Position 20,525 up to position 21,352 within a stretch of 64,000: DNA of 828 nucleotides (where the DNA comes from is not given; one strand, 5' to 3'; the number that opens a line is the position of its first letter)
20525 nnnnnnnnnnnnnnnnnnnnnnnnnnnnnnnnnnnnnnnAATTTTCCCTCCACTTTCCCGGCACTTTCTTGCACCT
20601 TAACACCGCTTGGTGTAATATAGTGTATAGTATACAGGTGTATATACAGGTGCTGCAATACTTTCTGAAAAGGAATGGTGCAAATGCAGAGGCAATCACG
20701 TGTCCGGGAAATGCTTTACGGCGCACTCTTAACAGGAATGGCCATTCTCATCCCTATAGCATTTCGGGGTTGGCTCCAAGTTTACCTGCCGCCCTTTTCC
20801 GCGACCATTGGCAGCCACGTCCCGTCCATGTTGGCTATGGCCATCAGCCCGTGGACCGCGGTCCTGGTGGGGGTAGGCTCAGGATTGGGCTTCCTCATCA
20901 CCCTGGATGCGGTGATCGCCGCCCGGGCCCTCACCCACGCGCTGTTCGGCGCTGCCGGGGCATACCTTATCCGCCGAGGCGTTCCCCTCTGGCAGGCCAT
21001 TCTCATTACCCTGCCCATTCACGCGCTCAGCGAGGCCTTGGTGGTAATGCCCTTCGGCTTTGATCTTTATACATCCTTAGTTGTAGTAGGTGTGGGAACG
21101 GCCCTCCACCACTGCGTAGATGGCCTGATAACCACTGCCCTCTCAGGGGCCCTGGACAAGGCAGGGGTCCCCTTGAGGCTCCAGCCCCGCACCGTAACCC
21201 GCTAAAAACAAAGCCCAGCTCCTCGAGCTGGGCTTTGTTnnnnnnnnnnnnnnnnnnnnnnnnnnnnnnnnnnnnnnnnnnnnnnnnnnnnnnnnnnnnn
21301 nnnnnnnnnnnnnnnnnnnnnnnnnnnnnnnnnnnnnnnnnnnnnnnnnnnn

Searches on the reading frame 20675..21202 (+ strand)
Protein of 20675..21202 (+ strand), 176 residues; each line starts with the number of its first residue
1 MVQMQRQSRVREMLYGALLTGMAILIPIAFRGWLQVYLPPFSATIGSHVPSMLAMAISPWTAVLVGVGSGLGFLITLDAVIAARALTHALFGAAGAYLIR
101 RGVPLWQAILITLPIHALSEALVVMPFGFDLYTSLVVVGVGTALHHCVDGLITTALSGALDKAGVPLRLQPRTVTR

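Call 94: find_related_loci(query=A13, collection=metagenome_contigs, flank=8000)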
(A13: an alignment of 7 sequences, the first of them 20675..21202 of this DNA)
Query A13 (176 aa) in metagenome_contigs; peptide patterns used: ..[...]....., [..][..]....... (x = any residue, [..] = any of these).
151 stretches matched a pattern; 44 encode a relative of the query (tblastn E <= 1e-3); 44 distinct loci.
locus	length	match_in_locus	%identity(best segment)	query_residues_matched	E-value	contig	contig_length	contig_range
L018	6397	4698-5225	100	1-176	6e-112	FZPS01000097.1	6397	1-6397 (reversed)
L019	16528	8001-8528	82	1-176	2e-93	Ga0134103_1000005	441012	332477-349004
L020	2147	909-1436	78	1-176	2e-91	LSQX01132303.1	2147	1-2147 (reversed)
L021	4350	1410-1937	78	1-176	4e-88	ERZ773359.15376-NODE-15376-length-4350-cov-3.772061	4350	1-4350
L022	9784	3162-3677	73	2-173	1e-79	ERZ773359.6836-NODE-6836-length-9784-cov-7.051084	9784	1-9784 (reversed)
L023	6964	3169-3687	71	2-174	2e-73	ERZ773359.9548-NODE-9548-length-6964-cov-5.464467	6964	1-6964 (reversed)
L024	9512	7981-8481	64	10-176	2e-68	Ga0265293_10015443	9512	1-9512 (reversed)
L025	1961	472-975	68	9-176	9e-68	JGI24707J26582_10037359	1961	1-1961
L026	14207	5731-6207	63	10-168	1e-64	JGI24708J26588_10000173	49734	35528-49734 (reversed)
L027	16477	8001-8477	63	7-165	3e-60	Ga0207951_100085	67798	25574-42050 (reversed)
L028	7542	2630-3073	63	26-173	7e-60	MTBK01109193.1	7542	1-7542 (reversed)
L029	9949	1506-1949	63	26-173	1e-59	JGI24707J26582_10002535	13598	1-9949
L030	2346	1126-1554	66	30-172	8e-60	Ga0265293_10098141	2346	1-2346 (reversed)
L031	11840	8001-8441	65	30-176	8e-59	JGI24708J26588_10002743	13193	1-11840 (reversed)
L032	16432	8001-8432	65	30-173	2e-58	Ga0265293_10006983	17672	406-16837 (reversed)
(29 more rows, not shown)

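Call 123: search_protein_families(library=pfam, proteins=[window:20675-21202:+], max_evalue=0.00001)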
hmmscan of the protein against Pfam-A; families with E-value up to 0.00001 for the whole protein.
window:20675-21202:+ (176 aa): 0 families
